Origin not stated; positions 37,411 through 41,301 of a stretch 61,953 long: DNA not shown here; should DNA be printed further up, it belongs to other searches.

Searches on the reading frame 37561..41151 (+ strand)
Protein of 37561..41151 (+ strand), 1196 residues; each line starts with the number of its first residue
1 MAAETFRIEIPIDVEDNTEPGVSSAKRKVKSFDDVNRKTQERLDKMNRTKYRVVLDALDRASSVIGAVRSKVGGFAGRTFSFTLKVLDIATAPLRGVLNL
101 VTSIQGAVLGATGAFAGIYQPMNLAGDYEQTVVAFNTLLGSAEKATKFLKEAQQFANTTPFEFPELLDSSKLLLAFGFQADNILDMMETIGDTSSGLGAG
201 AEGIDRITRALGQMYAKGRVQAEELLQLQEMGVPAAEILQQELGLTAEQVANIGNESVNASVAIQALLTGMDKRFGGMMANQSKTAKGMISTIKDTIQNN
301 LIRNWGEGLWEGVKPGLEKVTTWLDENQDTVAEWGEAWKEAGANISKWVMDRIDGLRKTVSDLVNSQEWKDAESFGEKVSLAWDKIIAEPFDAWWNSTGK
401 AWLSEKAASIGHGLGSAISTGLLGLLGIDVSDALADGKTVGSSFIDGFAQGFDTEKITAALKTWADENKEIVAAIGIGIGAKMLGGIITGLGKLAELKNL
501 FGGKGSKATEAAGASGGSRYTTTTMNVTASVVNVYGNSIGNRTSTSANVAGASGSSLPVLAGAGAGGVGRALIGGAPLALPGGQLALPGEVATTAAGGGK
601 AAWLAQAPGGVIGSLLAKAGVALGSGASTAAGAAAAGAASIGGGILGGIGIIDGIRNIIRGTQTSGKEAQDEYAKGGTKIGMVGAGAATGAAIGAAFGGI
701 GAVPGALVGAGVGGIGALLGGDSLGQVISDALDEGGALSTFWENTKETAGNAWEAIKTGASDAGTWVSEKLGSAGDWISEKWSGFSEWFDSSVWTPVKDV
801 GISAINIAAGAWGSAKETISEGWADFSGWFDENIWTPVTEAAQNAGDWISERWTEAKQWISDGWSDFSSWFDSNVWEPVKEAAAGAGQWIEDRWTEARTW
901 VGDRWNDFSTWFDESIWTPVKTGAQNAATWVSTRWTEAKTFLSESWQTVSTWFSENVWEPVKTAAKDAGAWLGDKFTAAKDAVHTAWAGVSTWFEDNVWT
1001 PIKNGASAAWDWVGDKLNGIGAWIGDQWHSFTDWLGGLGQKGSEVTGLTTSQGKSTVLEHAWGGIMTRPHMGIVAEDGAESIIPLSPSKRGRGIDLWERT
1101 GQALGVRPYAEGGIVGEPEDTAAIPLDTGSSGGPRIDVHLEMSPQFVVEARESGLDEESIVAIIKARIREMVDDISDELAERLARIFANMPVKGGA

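Call 66: search_protein_families(library=pfam, proteins=[window:37561-41151:+], max_evalue=0.0001)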
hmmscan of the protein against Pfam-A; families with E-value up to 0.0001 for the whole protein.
window:37561-41151:+ (1196 aa): 1 family
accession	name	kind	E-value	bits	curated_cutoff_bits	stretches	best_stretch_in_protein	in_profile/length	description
PF20155.4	TMP_3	-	1.8e-22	80.5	41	1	123-299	5-185/192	Tape measure protein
